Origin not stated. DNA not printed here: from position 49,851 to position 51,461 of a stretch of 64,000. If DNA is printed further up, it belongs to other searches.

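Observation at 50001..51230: Neverland/DAF-36-type Rieske sterol 7-desaturase candidate in a protist genome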

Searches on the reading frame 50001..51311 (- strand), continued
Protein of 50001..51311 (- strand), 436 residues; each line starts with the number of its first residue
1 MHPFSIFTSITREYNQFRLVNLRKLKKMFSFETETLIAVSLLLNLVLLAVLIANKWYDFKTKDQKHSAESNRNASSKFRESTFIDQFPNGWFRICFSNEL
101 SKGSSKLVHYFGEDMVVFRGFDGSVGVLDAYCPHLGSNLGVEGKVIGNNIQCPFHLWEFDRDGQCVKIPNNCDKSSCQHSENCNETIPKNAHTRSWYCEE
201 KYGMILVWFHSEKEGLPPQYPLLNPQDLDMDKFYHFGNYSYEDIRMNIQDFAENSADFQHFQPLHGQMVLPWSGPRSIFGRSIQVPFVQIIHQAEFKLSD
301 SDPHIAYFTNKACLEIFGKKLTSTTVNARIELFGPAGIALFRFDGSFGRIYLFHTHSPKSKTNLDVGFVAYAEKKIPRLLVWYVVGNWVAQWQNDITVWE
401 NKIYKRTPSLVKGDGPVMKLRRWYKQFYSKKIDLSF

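Call 38: find_homologous_proteins(query=P0205, max_evalue=1e-20)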
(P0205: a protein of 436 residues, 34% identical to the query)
Query P0205 (436 aa): 672 proteins with E <= 1e-20 among 4699 candidates; the best 120 are listed.
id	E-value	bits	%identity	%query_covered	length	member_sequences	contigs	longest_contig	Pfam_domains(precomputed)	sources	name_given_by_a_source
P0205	0.0e+0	1040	100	100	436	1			PF00355.33,PF19298.6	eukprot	eukprot:GEZU01033025.1.p1 GENE.GEZU01033025.1~~GEZU01033025.1.p1 ORF type:complete len:456 (+),score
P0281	3.1e-92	328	41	91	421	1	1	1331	PF00355.33,PF19298.6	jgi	-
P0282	9.5e-91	323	44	84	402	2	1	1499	PF00355.33,PF19298.6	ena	-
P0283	1.1e-90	323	44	85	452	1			PF00355.33,PF19298.6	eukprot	eukprot:TRINITY_DN280_c0_g1_i1.p1 TRINITY_DN280_c0_g1~~TRINITY_DN280_c0_g1_i1.p1 ORF type:complete l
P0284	2.6e-88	315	44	78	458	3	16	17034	PF00355.33,PF19298.6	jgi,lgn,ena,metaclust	metaclust:\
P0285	3.5e-88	314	41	83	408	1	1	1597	PF00355.33,PF19298.6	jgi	-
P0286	8.6e-88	313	44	78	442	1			PF00355.33,PF19298.6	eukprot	eukprot:TRINITY_DN1202_c0_g1_i4.p1 TRINITY_DN1202_c0_g1~~TRINITY_DN1202_c0_g1_i4.p1 ORF type:complet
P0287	1.2e-87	313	42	87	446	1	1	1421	PF00355.33,PF19298.6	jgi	-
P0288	2.8e-87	311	40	85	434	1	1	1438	PF00355.33,PF19298.6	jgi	-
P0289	3.4e-85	305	40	91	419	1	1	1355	PF00355.33,PF19298.6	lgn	-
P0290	3.7e-84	301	44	76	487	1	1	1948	PF00355.33,PF13806.13,PF19298.6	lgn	-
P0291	2.0e-80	289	39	87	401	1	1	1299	PF00355.33,PF19298.6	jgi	-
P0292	5.2e-80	288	41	85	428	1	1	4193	PF00355.33,PF19298.6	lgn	-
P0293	8.2e-80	287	37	91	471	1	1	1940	PF00355.33,PF13806.13,PF19298.6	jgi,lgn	-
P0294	1.2e-79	286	38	88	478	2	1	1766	PF00355.33,PF13806.13,PF19298.6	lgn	-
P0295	1.2e-79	286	43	79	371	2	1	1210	PF00355.33,PF13806.13,PF19298.6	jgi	-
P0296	1.0e-78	283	40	84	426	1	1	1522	PF00355.33,PF19298.6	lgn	-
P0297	1.3e-78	283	39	86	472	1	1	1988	PF00355.33,PF19298.6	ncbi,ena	-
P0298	9.3e-78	280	41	82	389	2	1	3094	PF00355.33,PF19298.6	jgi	-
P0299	9.7e-78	280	39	85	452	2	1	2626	PF00355.33,PF19298.6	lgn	-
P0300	3.5e-77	278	42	79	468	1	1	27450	PF00355.33,PF13806.13,PF19298.6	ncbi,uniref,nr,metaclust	ncbi:cholesterol 7-desaturase nvd [Hyalella azteca]|uniref:cholesterol 7-desaturase n=1 Tax=Hyalella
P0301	4.4e-77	278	40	76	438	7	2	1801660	PF00355.33,PF19298.6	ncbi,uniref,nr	ncbi:3-chlorobenzoate-3,4-dioxygenase oxygenase subunit [Camponotus floridanus]|uniref:cholesterol 7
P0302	8.6e-77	277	37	88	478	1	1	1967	PF00355.33,PF19298.6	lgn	-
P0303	8.8e-77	277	40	82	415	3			PF00355.33,PF19298.6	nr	nr:PREDICTED: cholesterol desaturase daf-36 [Megachile rotundata]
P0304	4.1e-76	275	40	80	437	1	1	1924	PF00355.33,PF19298.6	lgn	-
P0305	5.8e-76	274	39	83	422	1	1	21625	PF00355.33,PF19298.6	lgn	-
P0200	6.5e-76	274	38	91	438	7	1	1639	PF00355.33,PF19298.6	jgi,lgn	-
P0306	2.4e-75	272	39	79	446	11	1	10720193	PF00355.33,PF19298.6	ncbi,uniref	ncbi:cholesterol 7-desaturase nvd [Polyergus mexicanus]|uniref:cholesterol 7-desaturase nvd n=1 Tax=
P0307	3.4e-75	272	40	78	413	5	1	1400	PF00355.33,PF19298.6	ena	-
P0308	1.6e-74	269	40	77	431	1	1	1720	PF00355.33,PF19298.6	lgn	-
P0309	8.6e-74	267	40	78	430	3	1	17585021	PF00355.33,PF19298.6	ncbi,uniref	ncbi:cholesterol 7-desaturase nvd [Drosophila tropicalis]|uniref:cholesterol 7-desaturase nvd n=1 Ta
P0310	1.8e-73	266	35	94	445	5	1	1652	PF00355.33,PF13806.13,PF19298.6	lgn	-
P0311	2.2e-73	266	39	79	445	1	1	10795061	PF00355.33,PF19298.6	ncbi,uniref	ncbi:cholesterol 7-desaturase nvd [Anoplolepis gracilipes]|uniref:cholesterol 7-desaturase nvd n=1 T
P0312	5.0e-73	264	41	76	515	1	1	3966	PF00355.33,PF19298.6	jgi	jgi:cholesterol 7-dehydrogenase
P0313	6.5e-73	264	38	81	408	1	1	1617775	PF00355.33,PF19298.6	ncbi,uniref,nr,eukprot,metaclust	ncbi:hypothetical protein CAOG_04013 [Capsaspora owczarzaki ATCC 30864]|uniref:cholesterol 7-desatur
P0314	8.0e-73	264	39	79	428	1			PF00355.33,PF13806.13,PF19298.6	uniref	uniref:cholesterol 7-desaturase n=1 Tax=Caenorhabditis japonica TaxID=281687 RepID=A0A8R1I2S2_CAEJA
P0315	1.2e-71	260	36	92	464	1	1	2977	PF00355.33,PF19298.6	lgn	-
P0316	6.3e-71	258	39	77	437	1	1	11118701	PF00355.33,PF19298.6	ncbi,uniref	ncbi:hypothetical protein PUN28_005029 [Cardiocondyla obscurior]|uniref:cholesterol 7-desaturase n=1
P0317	9.8e-71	257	37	82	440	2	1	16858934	PF00355.33,PF19298.6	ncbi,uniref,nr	ncbi:cholesterol 7-desaturase isoform X2 [Monomorium pharaonis]|uniref:cholesterol 7-desaturase isof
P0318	2.0e-70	256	36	83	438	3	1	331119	PF00355.33,PF19298.6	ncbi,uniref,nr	ncbi:PREDICTED: cholesterol 7-desaturase-like [Cyphomyrmex costatus]|uniref:cholesterol 7-desaturase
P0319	2.2e-70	256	37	83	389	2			PF00355.33,PF19298.6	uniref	uniref:cholesterol 7-desaturase n=1 Tax=Arcella intermedia TaxID=1963864 RepID=A0A6B2L605_9EUKA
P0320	5.8e-70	254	38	76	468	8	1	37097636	PF00355.33,PF13806.13,PF19298.6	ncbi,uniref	ncbi:cholesterol 7-desaturase nvd isoform X2 [Cloeon dipterum]|uniref:cholesterol 7-desaturase nvd i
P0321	2.5e-69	252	38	82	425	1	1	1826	PF00355.33,PF19298.6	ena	-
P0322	2.6e-69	252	40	76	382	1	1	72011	PF00355.33,PF13806.13,PF19298.6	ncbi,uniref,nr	ncbi:unnamed protein product [Thelazia callipaeda]|uniref:cholesterol 7-desaturase n=1 Tax=Thelazia 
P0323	7.1e-69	251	41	79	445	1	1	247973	PF00355.33,PF19298.6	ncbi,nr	ncbi:Cholesterol 7-desaturase [Diplonema papillatum]|nr:Cholesterol 7-desaturase [Diplonema papillat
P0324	8.2e-69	251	37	77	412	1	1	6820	PF00355.33,PF19298.6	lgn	-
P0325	4.2e-68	248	39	79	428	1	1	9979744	PF00355.33,PF13806.13,PF19298.6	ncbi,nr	ncbi:unnamed protein product [Caenorhabditis sp. 36 PRJEB53466]|nr:unnamed protein product [Caenorha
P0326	5.9e-68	248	40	79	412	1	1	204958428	PF00355.33,PF19298.6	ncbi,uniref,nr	ncbi:hypothetical protein QAD02_019594 [Eretmocerus hayati]|uniref:Uncharacterized protein n=1 Tax=E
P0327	1.0e-67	247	36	82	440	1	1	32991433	PF00355.33,PF19298.6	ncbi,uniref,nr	ncbi:cholesterol 7-desaturase nvd [Solenopsis invicta]|uniref:cholesterol 7-desaturase nvd n=1 Tax=S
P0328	1.1e-67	247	38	77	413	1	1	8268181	PF00355.33,PF19298.6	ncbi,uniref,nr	ncbi:hypothetical protein PV327_006328 [Microctonus hyperodae]|uniref:cholesterol 7-desaturase n=1 T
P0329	1.4e-67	247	40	75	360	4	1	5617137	PF00355.33,PF19298.6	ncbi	ncbi:hypothetical protein KR059_008261, partial [Drosophila kikkawai]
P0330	2.4e-67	246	42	68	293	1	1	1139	PF00355.33,PF19298.6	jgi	jgi:cholesterol 7-dehydrogenase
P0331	4.3e-67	245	37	83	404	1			PF00355.33,PF19298.6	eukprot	eukprot:Unigene5173_Nuclearia_a/m.15872 Unigene5173_Nuclearia_a/g.15872 ORF Unigene5173_Nuclearia_a/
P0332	1.1e-66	244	37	78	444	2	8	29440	PF00355.33,PF19298.6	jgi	-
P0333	4.6e-66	242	39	83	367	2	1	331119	PF00355.33,PF19298.6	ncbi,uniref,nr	ncbi:3-chlorobenzoate-3,4-dioxygenase oxygenase subunit [Cyphomyrmex costatus]|uniref:cholesterol 7-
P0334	5.2e-66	241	38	77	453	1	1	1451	PF00355.33,PF13806.13,PF19298.6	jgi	-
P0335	1.2e-65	240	41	79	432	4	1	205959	PF00355.33,PF19298.6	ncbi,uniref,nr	ncbi:Rieske-domain protein neverland [Danaus plexippus plexippus]|uniref:cholesterol 7-desaturase n=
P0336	1.5e-65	240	38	87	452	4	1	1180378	PF00355.33,PF19298.6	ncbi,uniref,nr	ncbi:cholesterol 7-desaturase nvd [Achroia grisella]|uniref:cholesterol 7-desaturase nvd n=1 Tax=Ach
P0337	1.6e-65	240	36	84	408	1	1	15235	PF00355.33,PF19298.6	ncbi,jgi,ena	-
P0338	1.8e-65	240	38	79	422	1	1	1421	PF00355.33,PF13806.13,PF19298.6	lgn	-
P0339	2.4e-65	239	38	76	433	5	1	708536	PF00355.33,PF13806.13,PF19298.6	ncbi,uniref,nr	ncbi:cholesterol 7-desaturase nvd [Drosophila gunungcola]|uniref:cholesterol 7-desaturase nvd n=1 Ta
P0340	1.4e-64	237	35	85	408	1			PF00355.33,PF19298.6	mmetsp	mmetsp:Transcript_36634/g.42799 ORF Transcript_36634/g.42799 Transcript_36634/m.42799 type:complete 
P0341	1.6e-64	236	36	81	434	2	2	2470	PF00355.33,PF19298.6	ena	-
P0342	2.1e-64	236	35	91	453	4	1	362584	PF00355.33,PF19298.6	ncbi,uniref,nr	ncbi:cholesterol 7-desaturase [Bombyx mandarina]|uniref:cholesterol 7-desaturase n=1 Tax=Bombyx mand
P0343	2.7e-64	236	38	82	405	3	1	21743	PF00355.33,PF19298.6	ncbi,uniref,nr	ncbi:hypothetical protein TSAR_010717 [Trichomalopsis sarcophagae]|uniref:cholesterol 7-desaturase n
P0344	3.7e-64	235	39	71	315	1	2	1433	PF00355.33,PF19298.6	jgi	-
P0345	8.4e-64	234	34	82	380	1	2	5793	PF00355.33,PF19298.6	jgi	-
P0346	8.5e-64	234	38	75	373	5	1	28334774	PF00355.33,PF19298.6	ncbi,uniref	ncbi:cholesterol 7-desaturase nvd [Drosophila bipectinata]|uniref:cholesterol 7-desaturase nvd n=1 T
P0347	1.5e-63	233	39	74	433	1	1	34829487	PF00355.33,PF19298.6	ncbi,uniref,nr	ncbi:cholesterol 7-desaturase nvd [Drosophila takahashii]|uniref:cholesterol 7-desaturase nvd n=1 Ta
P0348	1.5e-63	233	37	81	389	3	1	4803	PF00355.33,PF19298.6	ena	-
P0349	1.3e-62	230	38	79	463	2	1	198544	PF00355.33,PF19298.6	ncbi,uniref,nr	ncbi:hypothetical protein O3G_MSEX012668 [Manduca sexta]|uniref:cholesterol 7-desaturase n=1 Tax=Man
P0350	1.7e-62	230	38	77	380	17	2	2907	PF00355.33,PF19298.6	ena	-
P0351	1.9e-62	230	35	77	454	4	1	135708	PF00355.33,PF19298.6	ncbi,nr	ncbi:hypothetical protein PV325_012677 [Microctonus aethiopoides]|nr:hypothetical protein PV325_0126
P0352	2.8e-62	229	38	74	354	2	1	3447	PF00355.33,PF19298.6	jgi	-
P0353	2.9e-62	229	34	84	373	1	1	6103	PF00355.33,PF19298.6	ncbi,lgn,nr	ncbi:MAG: cholesterol desaturase daf-36 [Bacteroidota bacterium]|nr:cholesterol desaturase daf-36 [B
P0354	4.3e-62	228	36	84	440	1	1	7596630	PF00355.33,PF19298.6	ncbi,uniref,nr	ncbi:cholesterol 7-desaturase nvd [Bicyclus anynana]|uniref:cholesterol 7-desaturase n=1 Tax=Bicyclu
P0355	5.4e-62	228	37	76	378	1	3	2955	PF00355.33,PF19298.6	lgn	-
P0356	1.1e-61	227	31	76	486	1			PF00355.33,PF19298.6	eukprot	eukprot:TRINITY_DN905_c1_g1_i1.p1 TRINITY_DN905_c1_g1~~TRINITY_DN905_c1_g1_i1.p1 ORF type:complete l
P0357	4.2e-61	225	38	77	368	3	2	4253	PF00355.33,PF19298.6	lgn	-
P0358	1.3e-60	224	34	84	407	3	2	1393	PF00355.33,PF19298.6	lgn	-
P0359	1.4e-60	223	39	74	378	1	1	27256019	PF00355.33,PF19298.6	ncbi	ncbi:unnamed protein product, partial [Brenthis ino]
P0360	1.7e-60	223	36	77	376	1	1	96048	PF00355.33,PF19298.6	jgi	jgi:cholesterol 7-dehydrogenase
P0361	2.0e-60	223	36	83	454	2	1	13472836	PF00355.33,PF19298.6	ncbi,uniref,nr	ncbi:unnamed protein product [Chilo suppressalis]|uniref:cholesterol 7-desaturase n=1 Tax=Chilo supp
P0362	2.9e-60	222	33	84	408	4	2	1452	PF00355.33,PF19298.6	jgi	-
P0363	4.0e-60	222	32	88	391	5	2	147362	PF00355.33,PF19298.6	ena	-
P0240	5.2e-60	222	35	84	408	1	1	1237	PF00355.33,PF19298.6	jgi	-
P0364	7.7e-60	221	34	89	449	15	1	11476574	PF00355.33,PF19298.6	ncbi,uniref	ncbi:cholesterol 7-desaturase nvd [Cydia fagiglandana]|uniref:cholesterol 7-desaturase nvd n=1 Tax=C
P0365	1.6e-59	220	35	86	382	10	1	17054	PF00355.33,PF19298.6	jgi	-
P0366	2.3e-59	219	33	84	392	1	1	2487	PF00355.33,PF19298.6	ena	-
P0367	2.4e-59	219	34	91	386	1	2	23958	PF00355.33,PF19298.6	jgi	jgi:cholesterol 7-dehydrogenase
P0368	2.7e-59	219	34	79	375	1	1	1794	PF00355.33,PF19298.6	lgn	-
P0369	1.6e-58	217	36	76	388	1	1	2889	PF00355.33,PF19298.6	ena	-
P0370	2.0e-58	216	33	82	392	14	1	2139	PF00355.33,PF19298.6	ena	-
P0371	2.5e-58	216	34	84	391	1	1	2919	PF00355.33,PF19298.6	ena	-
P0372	6.8e-58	215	35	76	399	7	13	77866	PF00355.33,PF19298.6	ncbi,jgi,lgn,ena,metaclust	metaclust:\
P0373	8.4e-58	214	33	84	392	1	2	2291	PF00355.33,PF19298.6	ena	-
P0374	9.5e-58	214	33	84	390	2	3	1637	PF00355.33,PF19298.6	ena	-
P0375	1.0e-57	214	34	80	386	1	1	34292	PF00355.33,PF19298.6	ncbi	-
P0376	1.2e-57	214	35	76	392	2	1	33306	PF00355.33,PF19298.6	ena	-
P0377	1.5e-57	213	33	84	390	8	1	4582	PF00355.33,PF19298.6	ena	-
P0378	3.1e-57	212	33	88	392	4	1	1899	PF00355.33,PF19298.6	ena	-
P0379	7.4e-57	211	34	84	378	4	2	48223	PF00355.33,PF19298.6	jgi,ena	jgi:cholesterol 7-dehydrogenase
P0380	7.6e-57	211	33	83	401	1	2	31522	PF00355.33,PF19298.6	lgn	-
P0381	1.1e-56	211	34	85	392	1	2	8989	PF00355.33,PF19298.6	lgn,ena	-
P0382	1.7e-56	210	33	79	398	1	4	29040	PF00355.33,PF19298.6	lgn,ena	-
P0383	3.1e-56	209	33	73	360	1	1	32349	PF00355.33,PF19298.6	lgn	-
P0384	3.2e-56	209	34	87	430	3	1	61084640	PF00355.33,PF13806.13,PF19298.6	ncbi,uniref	ncbi:cholesterol 7-desaturase nvd-like [Watersipora subatra]|uniref:cholesterol 7-desaturase nvd-lik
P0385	3.3e-56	209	36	75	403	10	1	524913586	PF00355.33,PF19298.6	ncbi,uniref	ncbi:cholesterol 7-desaturase nvd-like isoform X2 [Dermacentor albipictus]|uniref:cholesterol 7-desa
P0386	6.7e-56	208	32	79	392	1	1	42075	PF00355.33,PF13806.13,PF19298.6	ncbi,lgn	ncbi:MAG: Rieske 2Fe-2S domain-containing protein [Chitinophagales bacterium]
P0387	6.7e-56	208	37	89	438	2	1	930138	PF00355.33,PF19298.6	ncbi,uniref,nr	ncbi:hypothetical protein HF086_014206 [Spodoptera exigua]|uniref:cholesterol 7-desaturase n=1 Tax=S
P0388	1.0e-55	207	33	77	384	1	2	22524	PF00355.33,PF19298.6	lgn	-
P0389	1.3e-55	207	35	77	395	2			PF00355.33,PF19298.6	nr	nr:cholesterol 7-desaturase nvd-like [Dermacentor andersoni]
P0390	2.3e-55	206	32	93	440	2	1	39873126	PF00355.33,PF19298.6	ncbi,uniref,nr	ncbi:hypothetical protein K1T71_000747 [Dendrolimus kikuchii]|uniref:Uncharacterized protein n=1 Tax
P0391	2.4e-55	206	33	77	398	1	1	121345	PF00355.33,PF19298.6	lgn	-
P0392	3.8e-55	206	33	81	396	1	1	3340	PF00355.33,PF19298.6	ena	-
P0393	4.1e-55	205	35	75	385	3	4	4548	PF00355.33,PF19298.6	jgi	-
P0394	8.4e-55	204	36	50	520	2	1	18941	PF00355.33,PF19298.6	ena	-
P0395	8.9e-55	204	40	64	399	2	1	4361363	PF00355.33,PF19298.6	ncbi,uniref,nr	ncbi:cholesterol 7-desaturase isoform X2 [Scaptodrosophila lebanonensis]|uniref:cholesterol 7-desatu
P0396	1.6e-54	203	36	82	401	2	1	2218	PF00355.33,PF19298.6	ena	-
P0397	1.7e-54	203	33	79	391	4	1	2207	PF00355.33,PF19298.6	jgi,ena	jgi:cholesterol 7-dehydrogenase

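Call 43: search_dna_similar(query=window:50001-51230:-, collection=plasmids, mode=protein, max_rows=15)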
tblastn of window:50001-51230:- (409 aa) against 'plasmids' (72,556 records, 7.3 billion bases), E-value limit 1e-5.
Records with a match: 308; places in all: 486; records where one place covers at least 80% of the query: 48.
Best place of each record, by identity: <60% 308.
By first word of the organism name: Sphingobium 23; Streptomyces 17; Novosphingobium 17; Burkholderia 16; Rhizobium 15; Paraburkholderia 15; Rhodococcus 11; Caballeronia 11; Roseomonas 10; Mycetohabitans 9; and 71 more.
By predicted mobility (MOB-suite, as given by PLSDB): non-mobilizable 201; conjugative 62; mobilizable 45.
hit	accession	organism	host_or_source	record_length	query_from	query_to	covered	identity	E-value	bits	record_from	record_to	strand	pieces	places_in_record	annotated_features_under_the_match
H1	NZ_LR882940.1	Planktothrix agardhii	-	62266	60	402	84%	31.9%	3e-41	162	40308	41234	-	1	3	Rieske 2Fe-2S domain-containing protein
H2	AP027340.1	Sphingobium sp. TomTYG73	-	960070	29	404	92%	27.2%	4e-30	130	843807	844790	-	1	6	(2Fe-2S)-binding protein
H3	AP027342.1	Sphingobium sp. TomTYG74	-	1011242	29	404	92%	27.2%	2e-29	128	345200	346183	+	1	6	(2Fe-2S)-binding protein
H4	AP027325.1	Sphingobium sp. TomTYG46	-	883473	41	404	89%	28.1%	3e-30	130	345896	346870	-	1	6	(2Fe-2S)-binding protein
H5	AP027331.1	Sphingobium sp. TomTYG65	-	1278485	29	404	92%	26.9%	3e-29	127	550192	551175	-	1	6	(2Fe-2S)-binding protein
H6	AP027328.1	Sphingobium sp. TomTYG64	-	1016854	29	401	91%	27.1%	9e-30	129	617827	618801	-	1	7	(2Fe-2S)-binding protein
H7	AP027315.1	Sphingobium sp. TomMM15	-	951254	41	404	89%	27.8%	6e-30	129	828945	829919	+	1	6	(2Fe-2S)-binding protein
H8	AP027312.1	Sphingobium sp. TomMM7A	-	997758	41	404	89%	27.8%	6e-30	129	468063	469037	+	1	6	(2Fe-2S)-binding protein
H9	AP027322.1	Sphingobium sp. TomTYG43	-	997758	41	404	89%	27.8%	6e-30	129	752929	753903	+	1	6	(2Fe-2S)-binding protein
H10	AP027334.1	Sphingobium sp. TomTYG71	-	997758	41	404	89%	27.8%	6e-30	129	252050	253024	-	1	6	(2Fe-2S)-binding protein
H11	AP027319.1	Sphingobium sp. TomTYG42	-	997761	41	404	89%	27.8%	6e-30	129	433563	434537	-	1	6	(2Fe-2S)-binding protein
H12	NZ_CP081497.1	Streptomyces sp. BHT-5-2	whole organism,plant soil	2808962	33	401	90%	27.4%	6e-31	132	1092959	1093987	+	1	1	none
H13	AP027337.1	Sphingobium sp. TomTYG72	-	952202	29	404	92%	26.5%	1e-29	128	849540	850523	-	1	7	(2Fe-2S)-binding protein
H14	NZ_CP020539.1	Sphingobium herbicidovorans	cell culture,soil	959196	47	404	88%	27.9%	8e-27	120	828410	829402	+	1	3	Rieske 2Fe-2S domain-containing protein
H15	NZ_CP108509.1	Streptomyces sp. NBC_01237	-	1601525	60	403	84%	28.9%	5e-28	124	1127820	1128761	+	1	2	none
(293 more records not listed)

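Call 49: find_homologous_proteins(query=A1, max_evalue=1e-20)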
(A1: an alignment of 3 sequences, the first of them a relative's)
Query A1 (3 sequences) (403 aa, profile of the alignment): 10 proteins with E <= 1e-20 among 3511 candidates.
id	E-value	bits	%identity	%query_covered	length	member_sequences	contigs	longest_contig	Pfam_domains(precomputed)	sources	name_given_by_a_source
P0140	4.7e-201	686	100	100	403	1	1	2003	PF00355.33,PF19298.6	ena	-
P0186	1.1e-189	649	34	83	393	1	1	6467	PF00355.33,PF19298.6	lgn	-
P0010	3.1e-103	364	41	82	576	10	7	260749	PF00355.33,PF13806.13,PF19298.6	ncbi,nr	ncbi:unnamed protein product [Rotaria magnacalcarata]|nr:unnamed protein product [Rotaria magnacalca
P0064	1.2e-99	352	44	82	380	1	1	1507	PF00355.33,PF19298.6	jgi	-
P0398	1.5e-94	335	36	84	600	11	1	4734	PF00355.33,PF19298.6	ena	-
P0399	1.2e-91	326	39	85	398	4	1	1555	PF00355.33,PF19298.6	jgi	jgi:cholesterol 7-dehydrogenase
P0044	1.4e-89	319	38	97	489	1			PF00355.33,PF19298.6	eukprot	eukprot:459689_1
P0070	1.9e-83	299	35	84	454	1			PF00355.33,PF19298.6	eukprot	eukprot:CAMPEP_0197073800 /NCGR_PEP_ID=MMETSP1384-20130603/210790_1 /TAXON_ID=29189 /ORGANISM="Ammon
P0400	2.5e-64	236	28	93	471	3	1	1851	PF00355.33,PF19298.6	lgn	-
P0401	1.6e-46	177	43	45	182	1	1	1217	PF19298.6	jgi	jgi:cholesterol 7-dehydrogenase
